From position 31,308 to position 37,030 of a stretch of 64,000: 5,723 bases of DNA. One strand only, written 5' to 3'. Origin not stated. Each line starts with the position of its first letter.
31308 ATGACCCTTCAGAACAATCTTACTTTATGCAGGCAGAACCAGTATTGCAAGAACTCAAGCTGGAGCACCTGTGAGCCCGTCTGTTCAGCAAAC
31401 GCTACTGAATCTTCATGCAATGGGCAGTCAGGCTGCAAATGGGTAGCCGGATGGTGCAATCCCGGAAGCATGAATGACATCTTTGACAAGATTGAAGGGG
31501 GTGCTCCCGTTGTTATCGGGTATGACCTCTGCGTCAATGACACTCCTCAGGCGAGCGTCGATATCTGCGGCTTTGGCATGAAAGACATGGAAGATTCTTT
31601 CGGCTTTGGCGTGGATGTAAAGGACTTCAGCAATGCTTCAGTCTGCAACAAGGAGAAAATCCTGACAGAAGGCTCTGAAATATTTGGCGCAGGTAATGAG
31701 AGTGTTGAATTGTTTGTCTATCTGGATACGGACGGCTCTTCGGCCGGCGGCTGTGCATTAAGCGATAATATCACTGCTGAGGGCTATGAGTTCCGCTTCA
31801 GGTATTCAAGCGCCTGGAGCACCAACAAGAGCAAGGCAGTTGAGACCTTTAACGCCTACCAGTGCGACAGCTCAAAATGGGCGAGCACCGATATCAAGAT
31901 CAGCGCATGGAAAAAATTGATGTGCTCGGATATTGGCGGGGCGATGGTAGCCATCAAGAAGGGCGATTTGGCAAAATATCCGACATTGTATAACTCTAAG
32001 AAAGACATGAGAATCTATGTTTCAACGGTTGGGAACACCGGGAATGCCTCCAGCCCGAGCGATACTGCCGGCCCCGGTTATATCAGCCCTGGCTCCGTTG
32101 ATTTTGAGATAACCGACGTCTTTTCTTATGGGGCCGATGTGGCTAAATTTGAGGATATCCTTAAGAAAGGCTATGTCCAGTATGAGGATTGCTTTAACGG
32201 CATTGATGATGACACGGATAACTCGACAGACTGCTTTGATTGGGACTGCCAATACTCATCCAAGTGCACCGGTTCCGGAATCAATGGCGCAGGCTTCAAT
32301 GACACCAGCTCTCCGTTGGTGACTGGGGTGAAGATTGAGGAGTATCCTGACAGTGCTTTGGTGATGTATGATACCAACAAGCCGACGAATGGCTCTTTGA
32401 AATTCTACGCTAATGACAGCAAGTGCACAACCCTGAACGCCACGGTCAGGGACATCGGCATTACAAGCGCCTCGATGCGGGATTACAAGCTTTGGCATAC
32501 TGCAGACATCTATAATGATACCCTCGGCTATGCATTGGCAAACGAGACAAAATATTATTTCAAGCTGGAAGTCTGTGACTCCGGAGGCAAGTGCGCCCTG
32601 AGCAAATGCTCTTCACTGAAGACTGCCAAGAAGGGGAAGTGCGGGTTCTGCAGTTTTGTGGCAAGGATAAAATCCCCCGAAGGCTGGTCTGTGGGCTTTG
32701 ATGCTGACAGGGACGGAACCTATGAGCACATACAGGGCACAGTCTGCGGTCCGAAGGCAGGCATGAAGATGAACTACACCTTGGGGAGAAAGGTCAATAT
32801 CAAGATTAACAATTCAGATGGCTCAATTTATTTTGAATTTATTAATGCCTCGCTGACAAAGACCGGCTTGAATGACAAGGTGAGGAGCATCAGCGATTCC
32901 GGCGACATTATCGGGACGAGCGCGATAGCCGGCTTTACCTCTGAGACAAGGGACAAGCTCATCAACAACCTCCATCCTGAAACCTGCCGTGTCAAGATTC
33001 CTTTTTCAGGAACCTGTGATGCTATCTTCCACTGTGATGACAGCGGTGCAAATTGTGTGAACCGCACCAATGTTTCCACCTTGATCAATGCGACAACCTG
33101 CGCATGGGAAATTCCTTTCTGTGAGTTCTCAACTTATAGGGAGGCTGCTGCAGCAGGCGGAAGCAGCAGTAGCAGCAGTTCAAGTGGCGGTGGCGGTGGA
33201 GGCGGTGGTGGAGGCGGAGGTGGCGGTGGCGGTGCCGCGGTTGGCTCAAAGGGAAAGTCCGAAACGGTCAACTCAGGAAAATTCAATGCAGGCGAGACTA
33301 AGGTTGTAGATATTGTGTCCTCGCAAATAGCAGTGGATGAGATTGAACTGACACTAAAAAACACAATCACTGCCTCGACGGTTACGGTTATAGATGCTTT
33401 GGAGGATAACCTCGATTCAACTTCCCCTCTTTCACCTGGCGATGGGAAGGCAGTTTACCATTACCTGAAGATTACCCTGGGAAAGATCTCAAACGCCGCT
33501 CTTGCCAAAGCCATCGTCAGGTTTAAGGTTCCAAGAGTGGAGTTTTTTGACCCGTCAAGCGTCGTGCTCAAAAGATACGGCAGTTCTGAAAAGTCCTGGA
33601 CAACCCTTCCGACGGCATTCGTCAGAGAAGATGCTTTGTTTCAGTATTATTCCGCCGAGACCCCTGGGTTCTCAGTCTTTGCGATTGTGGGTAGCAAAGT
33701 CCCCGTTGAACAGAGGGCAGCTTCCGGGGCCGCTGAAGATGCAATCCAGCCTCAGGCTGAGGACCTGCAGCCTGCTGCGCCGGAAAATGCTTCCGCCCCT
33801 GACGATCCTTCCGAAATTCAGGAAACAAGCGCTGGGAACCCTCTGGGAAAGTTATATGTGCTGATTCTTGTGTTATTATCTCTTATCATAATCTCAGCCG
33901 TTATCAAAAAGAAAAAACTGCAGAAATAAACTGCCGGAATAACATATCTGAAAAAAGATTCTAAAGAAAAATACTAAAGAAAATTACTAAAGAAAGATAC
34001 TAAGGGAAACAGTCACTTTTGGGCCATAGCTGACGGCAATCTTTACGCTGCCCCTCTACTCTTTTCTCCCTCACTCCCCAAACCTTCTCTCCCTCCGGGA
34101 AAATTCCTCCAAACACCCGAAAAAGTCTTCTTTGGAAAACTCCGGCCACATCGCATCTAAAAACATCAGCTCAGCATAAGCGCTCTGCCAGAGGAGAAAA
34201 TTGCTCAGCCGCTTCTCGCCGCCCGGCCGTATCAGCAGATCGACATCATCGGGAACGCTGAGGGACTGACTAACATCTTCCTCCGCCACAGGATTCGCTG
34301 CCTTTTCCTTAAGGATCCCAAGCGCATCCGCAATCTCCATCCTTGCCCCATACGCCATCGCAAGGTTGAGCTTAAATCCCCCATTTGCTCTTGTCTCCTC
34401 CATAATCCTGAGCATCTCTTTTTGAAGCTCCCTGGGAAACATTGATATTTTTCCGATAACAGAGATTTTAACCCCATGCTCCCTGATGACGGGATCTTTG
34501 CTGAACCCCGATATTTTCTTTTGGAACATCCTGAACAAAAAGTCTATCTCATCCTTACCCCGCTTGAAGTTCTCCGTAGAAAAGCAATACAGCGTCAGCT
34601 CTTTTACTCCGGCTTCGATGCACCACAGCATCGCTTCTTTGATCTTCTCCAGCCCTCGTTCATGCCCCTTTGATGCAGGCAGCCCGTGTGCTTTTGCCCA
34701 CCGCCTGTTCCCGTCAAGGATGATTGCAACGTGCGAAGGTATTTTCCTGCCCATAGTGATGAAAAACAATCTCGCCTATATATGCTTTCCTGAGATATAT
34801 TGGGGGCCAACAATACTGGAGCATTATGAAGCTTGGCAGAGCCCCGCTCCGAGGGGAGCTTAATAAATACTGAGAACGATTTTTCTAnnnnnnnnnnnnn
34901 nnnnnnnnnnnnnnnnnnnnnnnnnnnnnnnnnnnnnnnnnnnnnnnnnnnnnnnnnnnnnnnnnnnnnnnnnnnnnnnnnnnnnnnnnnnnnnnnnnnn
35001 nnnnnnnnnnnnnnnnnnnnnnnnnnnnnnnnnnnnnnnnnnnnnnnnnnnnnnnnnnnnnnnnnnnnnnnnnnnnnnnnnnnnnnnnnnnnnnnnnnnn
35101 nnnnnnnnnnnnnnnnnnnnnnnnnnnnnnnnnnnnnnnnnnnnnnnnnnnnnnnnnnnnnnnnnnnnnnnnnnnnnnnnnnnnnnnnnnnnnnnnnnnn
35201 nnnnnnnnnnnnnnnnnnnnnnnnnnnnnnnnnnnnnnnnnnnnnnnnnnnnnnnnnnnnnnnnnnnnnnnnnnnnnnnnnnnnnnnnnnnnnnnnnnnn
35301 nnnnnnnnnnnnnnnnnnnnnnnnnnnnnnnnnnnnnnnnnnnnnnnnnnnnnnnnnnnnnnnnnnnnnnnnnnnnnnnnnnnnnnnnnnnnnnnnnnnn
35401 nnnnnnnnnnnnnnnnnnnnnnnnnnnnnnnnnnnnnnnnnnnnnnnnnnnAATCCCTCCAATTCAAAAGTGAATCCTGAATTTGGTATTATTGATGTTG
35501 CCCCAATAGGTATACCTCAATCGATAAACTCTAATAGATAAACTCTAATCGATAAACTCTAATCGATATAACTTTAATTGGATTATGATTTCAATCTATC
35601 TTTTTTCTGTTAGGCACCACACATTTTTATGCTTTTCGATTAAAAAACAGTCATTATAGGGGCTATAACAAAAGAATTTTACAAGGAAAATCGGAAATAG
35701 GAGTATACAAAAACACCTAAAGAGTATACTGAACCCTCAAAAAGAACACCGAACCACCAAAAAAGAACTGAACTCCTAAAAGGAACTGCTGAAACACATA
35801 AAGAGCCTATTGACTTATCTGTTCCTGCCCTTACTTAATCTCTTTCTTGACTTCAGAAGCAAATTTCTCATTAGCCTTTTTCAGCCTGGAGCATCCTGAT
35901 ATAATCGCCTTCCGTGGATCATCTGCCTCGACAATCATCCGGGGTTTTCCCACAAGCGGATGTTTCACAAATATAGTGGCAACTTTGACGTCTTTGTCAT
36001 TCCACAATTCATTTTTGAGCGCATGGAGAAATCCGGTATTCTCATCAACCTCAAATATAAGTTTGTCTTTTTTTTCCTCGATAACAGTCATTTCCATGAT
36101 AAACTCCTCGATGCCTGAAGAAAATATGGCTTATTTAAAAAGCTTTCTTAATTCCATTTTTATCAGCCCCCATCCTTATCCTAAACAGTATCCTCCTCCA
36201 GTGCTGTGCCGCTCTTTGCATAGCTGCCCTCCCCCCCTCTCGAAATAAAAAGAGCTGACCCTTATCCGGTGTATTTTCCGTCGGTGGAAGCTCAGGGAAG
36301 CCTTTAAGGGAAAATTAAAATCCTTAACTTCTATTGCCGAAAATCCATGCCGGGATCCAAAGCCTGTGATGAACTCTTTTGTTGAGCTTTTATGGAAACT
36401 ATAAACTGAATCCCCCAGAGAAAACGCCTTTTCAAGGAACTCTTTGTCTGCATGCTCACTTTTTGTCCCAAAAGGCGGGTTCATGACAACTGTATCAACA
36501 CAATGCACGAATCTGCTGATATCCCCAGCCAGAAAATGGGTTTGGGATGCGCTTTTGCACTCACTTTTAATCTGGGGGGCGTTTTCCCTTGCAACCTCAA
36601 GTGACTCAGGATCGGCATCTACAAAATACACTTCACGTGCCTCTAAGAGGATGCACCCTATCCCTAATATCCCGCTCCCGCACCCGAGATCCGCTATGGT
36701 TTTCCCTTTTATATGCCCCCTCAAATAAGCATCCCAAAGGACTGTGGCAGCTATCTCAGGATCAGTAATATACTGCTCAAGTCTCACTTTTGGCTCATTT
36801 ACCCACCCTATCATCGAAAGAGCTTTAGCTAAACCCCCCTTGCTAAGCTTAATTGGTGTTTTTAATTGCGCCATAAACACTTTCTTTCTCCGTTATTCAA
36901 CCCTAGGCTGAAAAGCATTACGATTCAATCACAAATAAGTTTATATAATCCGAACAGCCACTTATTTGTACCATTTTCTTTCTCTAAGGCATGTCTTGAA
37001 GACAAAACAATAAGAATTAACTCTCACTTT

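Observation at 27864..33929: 2021-aa surface protein built from dozens of four-cysteine C-x-W...C-x4-C-[WY] modules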

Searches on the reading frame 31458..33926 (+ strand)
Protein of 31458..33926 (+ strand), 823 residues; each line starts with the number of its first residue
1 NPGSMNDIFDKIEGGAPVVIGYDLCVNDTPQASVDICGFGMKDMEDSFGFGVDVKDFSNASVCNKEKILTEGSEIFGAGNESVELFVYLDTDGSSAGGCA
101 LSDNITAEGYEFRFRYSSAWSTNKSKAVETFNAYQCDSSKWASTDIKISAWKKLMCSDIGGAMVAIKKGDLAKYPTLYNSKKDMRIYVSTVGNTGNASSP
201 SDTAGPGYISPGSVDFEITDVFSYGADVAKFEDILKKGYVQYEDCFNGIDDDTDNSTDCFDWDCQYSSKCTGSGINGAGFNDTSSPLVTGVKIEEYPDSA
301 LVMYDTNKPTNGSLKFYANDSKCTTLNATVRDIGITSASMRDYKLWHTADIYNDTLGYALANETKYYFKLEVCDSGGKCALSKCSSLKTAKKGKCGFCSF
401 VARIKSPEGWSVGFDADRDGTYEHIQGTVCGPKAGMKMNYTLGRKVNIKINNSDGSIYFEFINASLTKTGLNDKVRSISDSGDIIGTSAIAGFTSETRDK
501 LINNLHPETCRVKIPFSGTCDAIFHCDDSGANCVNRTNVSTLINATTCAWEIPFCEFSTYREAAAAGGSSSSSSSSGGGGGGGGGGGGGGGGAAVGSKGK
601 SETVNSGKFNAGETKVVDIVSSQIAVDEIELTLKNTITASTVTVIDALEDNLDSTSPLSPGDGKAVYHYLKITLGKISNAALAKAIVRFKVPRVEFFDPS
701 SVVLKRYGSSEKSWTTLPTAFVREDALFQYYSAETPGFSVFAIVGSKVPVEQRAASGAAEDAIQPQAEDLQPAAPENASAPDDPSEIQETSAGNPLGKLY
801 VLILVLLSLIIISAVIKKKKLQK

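Call 36: predict_structure(alignment_id=A2)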
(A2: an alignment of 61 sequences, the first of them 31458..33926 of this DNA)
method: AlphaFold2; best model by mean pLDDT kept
length: 823 residues; sequences in the alignment: 61
mean_pLDDT: 81.0   pTM: 0.66
mean pLDDT of the five models: 81.0, 79.0, 78.8, 78.8, 76.6
residues with pLDDT >= 90: 357; 70-90: 299; 50-70: 76; < 50: 91
segments of 3 or more residues with pLDDT < 50: 1-5, 223-227, 567-597, 752-794, 796-798
pLDDT, mean of each block of 10 residues (from residue 1): 47 77 85 96 90 95 89 84 96 88 90 96 94 95 93 90 90 68 93 94 94 81 48 65 81 87 88 90 89 88 90 95 92 88 90 94 94 93 91 76 86 93 89 83 90 93 78 58 82 83 83 85 88 87 93 77 63 39 31 40 86 92 89 90 78 58 76 89 95 81 92 93 92 95 83 44 38 39 36 46 87 85 57
secondary structure, 60 per line:
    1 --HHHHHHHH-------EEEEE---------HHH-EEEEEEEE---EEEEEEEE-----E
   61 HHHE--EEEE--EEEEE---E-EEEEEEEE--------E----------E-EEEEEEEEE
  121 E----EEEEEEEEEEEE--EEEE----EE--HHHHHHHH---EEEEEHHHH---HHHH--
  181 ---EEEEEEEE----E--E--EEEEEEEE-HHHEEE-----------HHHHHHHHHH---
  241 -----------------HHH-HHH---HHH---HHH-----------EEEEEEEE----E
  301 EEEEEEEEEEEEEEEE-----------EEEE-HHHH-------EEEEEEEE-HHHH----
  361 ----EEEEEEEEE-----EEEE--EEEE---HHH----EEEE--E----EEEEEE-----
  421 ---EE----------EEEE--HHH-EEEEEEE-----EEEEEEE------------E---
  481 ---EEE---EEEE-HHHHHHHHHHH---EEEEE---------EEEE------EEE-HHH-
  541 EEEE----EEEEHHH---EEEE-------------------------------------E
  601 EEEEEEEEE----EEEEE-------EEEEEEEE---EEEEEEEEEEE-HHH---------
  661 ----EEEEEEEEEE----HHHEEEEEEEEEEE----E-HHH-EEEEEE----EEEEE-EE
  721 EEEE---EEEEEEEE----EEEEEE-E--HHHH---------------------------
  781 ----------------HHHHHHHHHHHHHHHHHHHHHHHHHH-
elements in order (helices of 4 or more, strands of 3 or more residues): H3-10 E18-22 E36-43 E47-54 E67-70 E73-77 E83-90 E112-121 E126-137 E140-143 H152-159 E163-167 H168-171 H175-178 E184-191 E202-209 E214-216 H228-237 E288-295 E300-316 E328-331 H333-336 E344-351 H353-356 E365-373 E379-382 E385-388 E399-402 E410-415 E436-439 E446-452 E458-464 E484-486 E490-493 H495-505 E509-513 E523-526 E533-535 E541-544 E549-552 E559-562 E600-609 E614-618 E626-633 E637-647 E665-674 E682-692 E703-708 E713-717 E719-724 E728-735 E740-745 H750-753 H797-822

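Call 39: fold_search(model_id=the predicted structure, library=pdb)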
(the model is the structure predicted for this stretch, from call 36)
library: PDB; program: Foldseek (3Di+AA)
matches with E <= 10: 1172; with E <= 0.001: 3
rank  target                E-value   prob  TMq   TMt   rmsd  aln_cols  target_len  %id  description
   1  8u18_B                4.4e-04  0.85  0.14  0.22  21.6       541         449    7  Cryo-EM structure of murine Thrombopoietin receptor ectodomain in complex with Tpo (released 2024-02-07)
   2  8u18_A                5.8e-04  0.84  0.14  0.22  20.7       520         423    8  Cryo-EM structure of murine Thrombopoietin receptor ectodomain in complex with Tpo (released 2024-02-07)
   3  7uww_A                6.7e-04  0.93  0.14  0.18  18.4       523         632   11  Sas6 with alpha-cyclodextrin (released 2023-06-14)
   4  5e53_C                1.1e-03  0.97  0.12  0.26  12.4       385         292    8  Crystal structure of chicken CNTN1 FN1-FN3 domains (released 2016-08-31)
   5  7y8s_A                1.5e-03  0.96  0.11  0.29  14.6       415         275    8  Crystal structure of sDscam FNIII1-3 domains, isoform beta2v6 (released 2023-05-24)
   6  2vkx_B                1.9e-03  0.92  0.08  0.29  18.5       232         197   13  Human NCAM, FN3 domains 1 and 2, M610R mutant (released 2008-02-26)
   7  10gh_A                2.1e-03  0.44  0.10  0.09  20.2       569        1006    7  Cryo-EM structure of Receptor Tyrosine Kinase ROS1 in complex with Fab-RX5 (released 2026-02-25)
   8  7uwu_A                2.2e-03  0.85  0.14  0.18  18.7       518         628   12  Starch adherence system protein 6 (Sas6) (released 2023-06-14)
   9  9oz1_A                2.4e-03  0.38  0.10  0.11  29.9       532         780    8  Cryo-EM structure of chicken ROS1 in apo-state. Cryo-EM refinement is focused on the "leg" region of chicken ROS1. (released 2026-02-25)
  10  8g04_B                2.5e-03  0.89  0.16  0.26  13.8       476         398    8  Structure of signaling thrombopoietin-MPL receptor complex (released 2023-08-30)
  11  7y8s_B                2.6e-03  0.84  0.11  0.26  16.6       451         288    8  Crystal structure of sDscam FNIII1-3 domains, isoform beta2v6 (released 2023-05-24)
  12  6qyc_A                3.2e-03  0.18  0.08  0.11  24.3       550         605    8  Crystal structure of MtrC from Shewanella baltica OS185 (released 2020-04-22)
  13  7y6e_C                3.4e-03  0.99  0.10  0.36  12.3       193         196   12  Crystal structure of sDscam FNIII23 domains, isoform Beta2v6 (released 2023-05-24)
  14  3kls_B                3.8e-03  0.14  0.10  0.06  29.6       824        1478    7  Structure of complement C5 in complex with SSL7 (released 2009-11-24)
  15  7y6e_E                4.0e-03  0.98  0.11  0.36  12.1       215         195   10  Crystal structure of sDscam FNIII23 domains, isoform Beta2v6 (released 2023-05-24)
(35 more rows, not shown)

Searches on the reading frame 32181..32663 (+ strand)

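Call 41: search_protein_families(library=pfam, proteins=[window:32181-32663:+], max_evalue=5)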
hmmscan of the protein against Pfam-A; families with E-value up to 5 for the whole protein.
window:32181-32663:+ (161 aa): 1 family
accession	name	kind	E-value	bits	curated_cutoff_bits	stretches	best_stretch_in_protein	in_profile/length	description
PF25543.1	zf-CCCH_tandem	-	4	8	24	0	124-158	3-40/51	Tandem CCCH zinc finger domains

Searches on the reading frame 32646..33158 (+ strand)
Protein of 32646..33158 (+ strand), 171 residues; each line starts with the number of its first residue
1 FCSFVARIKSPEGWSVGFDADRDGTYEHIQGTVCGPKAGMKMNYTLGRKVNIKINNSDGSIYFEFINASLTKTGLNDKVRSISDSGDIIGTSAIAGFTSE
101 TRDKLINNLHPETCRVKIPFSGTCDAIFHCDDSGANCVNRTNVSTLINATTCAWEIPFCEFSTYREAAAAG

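Call 41: search_protein_families(library=pfam, proteins=[window:32646-33158:+], max_evalue=5)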
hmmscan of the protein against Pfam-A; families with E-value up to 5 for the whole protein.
window:32646-33158:+ (171 aa): 1 family
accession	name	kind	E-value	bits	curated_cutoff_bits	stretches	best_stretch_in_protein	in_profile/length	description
PF20259.3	tRNA_Me_trans_M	-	0.11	12.5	27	1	22-62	11-51/66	tRNA methyl transferase PRC-barrel domain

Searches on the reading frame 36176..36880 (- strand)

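Call 25: search_protein_families(library=pfam, proteins=[window:36176-36880:-], max_evalue=0.001)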
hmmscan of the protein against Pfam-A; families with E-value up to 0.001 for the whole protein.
window:36176-36880:- (234 aa): 5 families
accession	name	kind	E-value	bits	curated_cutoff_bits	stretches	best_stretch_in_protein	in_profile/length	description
PF05175.20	MTS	-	3.1e-12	46.9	23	1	58-152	31-126/170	Methyltransferase small domain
PF06325.19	PrmA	-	2.7e-11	43.9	22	1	58-134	161-233/296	Ribosomal protein L11 methyltransferase (PrmA)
PF03602.21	Cons_hypoth95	-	2.9e-08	34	24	1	53-156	36-143/182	Conserved hypothetical protein 95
PF13847.12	Methyltransf_31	-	7.8e-07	29.3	27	1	58-150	3-95/145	Methyltransferase domain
PF13649.12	Methyltransf_25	-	3.5e-06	28.1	27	1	62-122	1-66/97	Methyltransferase domain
